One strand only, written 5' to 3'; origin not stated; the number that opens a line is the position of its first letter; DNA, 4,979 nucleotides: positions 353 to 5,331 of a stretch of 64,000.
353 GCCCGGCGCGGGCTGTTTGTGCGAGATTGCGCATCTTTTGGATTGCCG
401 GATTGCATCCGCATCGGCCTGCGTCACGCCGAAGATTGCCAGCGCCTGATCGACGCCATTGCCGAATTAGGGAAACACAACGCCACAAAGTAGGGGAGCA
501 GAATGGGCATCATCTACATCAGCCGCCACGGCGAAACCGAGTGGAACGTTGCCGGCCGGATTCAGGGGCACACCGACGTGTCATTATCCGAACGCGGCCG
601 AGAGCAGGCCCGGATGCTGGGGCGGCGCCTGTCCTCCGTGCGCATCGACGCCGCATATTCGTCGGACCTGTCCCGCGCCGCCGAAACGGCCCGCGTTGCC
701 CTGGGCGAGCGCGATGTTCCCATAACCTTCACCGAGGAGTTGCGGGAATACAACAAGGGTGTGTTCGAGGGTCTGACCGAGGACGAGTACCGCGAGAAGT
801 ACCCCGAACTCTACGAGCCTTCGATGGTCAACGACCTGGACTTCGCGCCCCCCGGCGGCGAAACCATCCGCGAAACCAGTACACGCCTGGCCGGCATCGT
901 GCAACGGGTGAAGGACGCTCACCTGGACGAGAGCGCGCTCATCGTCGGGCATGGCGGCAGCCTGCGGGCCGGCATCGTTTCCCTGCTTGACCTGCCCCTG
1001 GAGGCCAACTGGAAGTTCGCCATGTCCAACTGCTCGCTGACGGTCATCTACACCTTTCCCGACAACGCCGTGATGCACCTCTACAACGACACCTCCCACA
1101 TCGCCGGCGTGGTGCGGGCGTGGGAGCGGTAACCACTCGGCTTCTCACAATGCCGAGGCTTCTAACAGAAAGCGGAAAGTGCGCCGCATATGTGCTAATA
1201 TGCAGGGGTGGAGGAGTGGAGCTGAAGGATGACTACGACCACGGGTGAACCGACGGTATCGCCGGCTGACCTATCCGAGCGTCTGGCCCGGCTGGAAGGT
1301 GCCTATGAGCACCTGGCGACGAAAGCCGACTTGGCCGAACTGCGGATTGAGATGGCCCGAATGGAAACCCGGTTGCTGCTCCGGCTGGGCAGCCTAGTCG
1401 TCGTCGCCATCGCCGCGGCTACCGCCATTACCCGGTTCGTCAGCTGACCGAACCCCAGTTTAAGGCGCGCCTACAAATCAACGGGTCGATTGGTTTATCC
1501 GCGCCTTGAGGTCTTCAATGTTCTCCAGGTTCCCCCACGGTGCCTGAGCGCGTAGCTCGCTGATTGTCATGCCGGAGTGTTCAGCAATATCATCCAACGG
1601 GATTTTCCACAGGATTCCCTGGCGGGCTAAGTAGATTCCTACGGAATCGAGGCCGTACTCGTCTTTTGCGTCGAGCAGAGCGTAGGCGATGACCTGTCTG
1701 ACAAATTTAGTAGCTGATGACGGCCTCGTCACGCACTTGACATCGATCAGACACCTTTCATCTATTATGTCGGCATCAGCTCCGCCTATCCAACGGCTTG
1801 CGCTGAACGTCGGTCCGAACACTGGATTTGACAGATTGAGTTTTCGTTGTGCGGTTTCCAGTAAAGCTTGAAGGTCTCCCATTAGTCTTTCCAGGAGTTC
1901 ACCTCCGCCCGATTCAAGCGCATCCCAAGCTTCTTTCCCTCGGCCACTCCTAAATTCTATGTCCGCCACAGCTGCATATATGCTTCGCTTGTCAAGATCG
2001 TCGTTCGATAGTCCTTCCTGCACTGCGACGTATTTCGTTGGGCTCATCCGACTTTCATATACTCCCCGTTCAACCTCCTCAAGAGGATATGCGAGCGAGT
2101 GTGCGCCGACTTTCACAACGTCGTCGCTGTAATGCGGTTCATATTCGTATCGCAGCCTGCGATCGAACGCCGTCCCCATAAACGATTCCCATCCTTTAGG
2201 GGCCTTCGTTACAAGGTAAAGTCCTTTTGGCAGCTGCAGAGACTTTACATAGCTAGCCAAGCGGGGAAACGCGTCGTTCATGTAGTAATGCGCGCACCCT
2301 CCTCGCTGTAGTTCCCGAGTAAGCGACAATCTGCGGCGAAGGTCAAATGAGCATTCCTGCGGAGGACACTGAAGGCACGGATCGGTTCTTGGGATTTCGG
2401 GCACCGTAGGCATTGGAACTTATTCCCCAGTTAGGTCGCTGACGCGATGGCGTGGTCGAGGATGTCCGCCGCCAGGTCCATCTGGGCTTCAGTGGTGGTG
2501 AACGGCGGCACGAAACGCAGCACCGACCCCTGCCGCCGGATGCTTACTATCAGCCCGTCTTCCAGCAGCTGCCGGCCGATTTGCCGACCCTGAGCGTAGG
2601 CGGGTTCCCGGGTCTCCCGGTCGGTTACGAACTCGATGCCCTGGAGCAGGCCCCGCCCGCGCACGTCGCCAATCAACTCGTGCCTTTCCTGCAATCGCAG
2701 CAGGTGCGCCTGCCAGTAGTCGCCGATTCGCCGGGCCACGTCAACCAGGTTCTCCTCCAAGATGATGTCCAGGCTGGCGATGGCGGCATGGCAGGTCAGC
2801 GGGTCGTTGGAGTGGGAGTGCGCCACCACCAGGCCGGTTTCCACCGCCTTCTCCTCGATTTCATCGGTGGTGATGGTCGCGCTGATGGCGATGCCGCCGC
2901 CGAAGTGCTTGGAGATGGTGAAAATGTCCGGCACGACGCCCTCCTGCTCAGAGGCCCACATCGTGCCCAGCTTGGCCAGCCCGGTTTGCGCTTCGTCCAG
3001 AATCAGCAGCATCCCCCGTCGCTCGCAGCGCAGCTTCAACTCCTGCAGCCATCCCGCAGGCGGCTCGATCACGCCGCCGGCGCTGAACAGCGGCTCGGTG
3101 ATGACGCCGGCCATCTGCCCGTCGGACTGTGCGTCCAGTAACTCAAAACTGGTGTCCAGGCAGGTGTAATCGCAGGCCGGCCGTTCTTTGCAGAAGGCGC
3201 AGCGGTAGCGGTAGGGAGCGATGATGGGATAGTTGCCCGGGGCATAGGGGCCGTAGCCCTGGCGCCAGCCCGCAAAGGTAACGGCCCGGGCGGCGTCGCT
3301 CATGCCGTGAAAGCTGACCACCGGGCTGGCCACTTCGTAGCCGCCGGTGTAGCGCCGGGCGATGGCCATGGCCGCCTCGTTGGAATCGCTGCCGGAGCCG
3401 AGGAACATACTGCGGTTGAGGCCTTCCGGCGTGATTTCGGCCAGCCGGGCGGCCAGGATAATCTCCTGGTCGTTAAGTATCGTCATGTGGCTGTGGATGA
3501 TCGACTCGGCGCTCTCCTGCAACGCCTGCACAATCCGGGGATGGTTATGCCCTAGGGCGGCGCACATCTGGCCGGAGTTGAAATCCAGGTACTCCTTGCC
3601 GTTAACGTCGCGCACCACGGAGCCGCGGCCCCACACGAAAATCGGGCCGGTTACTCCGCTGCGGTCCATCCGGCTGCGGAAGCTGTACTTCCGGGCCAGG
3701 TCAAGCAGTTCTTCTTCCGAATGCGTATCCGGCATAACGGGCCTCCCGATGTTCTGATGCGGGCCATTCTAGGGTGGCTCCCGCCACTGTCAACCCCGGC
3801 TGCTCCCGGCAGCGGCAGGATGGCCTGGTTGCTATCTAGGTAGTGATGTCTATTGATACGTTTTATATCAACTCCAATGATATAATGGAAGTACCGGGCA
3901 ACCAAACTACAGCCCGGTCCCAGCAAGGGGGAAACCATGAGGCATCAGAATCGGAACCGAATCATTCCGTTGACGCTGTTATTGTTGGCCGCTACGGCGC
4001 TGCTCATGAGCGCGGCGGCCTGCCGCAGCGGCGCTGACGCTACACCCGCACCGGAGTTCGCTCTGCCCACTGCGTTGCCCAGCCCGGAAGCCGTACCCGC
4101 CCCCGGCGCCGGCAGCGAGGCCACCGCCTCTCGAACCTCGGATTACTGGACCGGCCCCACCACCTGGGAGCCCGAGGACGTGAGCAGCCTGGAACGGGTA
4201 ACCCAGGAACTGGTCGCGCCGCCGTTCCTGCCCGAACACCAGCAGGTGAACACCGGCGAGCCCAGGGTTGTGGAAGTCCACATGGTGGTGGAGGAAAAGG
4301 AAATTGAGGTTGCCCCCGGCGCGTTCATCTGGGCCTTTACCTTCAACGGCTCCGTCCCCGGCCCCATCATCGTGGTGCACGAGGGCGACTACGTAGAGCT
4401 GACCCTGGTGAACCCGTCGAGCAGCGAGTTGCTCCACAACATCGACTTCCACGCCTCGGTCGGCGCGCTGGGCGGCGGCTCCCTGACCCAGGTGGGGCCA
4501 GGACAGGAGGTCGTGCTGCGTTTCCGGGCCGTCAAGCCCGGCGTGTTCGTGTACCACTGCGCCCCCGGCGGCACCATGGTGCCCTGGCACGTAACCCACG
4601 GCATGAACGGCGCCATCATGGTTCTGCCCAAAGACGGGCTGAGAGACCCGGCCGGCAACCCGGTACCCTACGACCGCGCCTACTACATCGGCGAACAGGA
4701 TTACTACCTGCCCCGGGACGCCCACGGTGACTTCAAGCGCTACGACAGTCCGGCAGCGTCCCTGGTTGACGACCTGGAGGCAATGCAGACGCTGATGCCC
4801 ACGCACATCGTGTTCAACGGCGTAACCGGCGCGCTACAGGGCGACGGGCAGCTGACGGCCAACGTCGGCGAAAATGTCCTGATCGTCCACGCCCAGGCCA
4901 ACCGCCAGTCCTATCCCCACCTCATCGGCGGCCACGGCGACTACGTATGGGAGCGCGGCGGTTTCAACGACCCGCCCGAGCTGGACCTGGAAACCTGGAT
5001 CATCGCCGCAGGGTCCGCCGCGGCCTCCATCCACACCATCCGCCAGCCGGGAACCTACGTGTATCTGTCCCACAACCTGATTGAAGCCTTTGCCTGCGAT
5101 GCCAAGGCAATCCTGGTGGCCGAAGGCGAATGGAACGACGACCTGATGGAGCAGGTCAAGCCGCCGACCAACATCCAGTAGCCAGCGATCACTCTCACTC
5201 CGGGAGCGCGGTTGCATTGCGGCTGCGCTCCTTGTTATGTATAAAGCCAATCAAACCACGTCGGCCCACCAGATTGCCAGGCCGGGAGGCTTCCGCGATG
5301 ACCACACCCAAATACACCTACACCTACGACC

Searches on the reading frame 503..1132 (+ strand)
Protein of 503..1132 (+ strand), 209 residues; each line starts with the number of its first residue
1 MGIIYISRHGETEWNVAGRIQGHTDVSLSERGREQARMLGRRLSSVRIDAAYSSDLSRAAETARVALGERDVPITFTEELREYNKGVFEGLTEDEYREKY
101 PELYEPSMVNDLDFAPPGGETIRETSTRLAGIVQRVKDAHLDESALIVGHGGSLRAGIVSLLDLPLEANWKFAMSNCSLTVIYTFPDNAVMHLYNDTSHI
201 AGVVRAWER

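Call 70: search_protein_families(library=pfam, proteins=[window:503-1132:+], max_evalue=0.00001)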
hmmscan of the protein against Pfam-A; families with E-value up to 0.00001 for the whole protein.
window:503-1132:+ (209 aa): 1 family
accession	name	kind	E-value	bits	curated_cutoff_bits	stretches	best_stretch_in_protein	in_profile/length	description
PF00300.27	His_Phos_1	-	2.5e-60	203.9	21.7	1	4-197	1-194/194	Histidine phosphatase superfamily (branch 1)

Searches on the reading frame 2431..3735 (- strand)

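Call 70: search_protein_families(library=pfam, proteins=[window:2431-3735:-], max_evalue=0.00001)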
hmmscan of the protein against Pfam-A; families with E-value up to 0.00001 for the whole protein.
window:2431-3735:- (434 aa): 1 family
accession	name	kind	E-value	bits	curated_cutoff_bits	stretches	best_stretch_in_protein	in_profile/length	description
PF00202.27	Aminotran_3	-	2.5e-82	277.2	30.5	1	36-430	16-403/403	Aminotransferase class-III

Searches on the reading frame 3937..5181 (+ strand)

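Call 70: search_protein_families(library=pfam, proteins=[window:3937-5181:+], max_evalue=0.00001)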
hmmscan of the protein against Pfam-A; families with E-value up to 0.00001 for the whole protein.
window:3937-5181:+ (414 aa): 3 families
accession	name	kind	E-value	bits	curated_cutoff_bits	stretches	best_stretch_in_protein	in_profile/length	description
PF07732.21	Cu-oxidase_3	-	1.5e-09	38.3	21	1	120-232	4-117/119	Multicopper oxidase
PF00394.28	Cu-oxidase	-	9.7e-09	36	21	1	248-391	2-149/157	Multicopper oxidase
PF07731.20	Cu-oxidase_2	-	8.2e-08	32.5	20.4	1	183-232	92-136/137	Multicopper oxidase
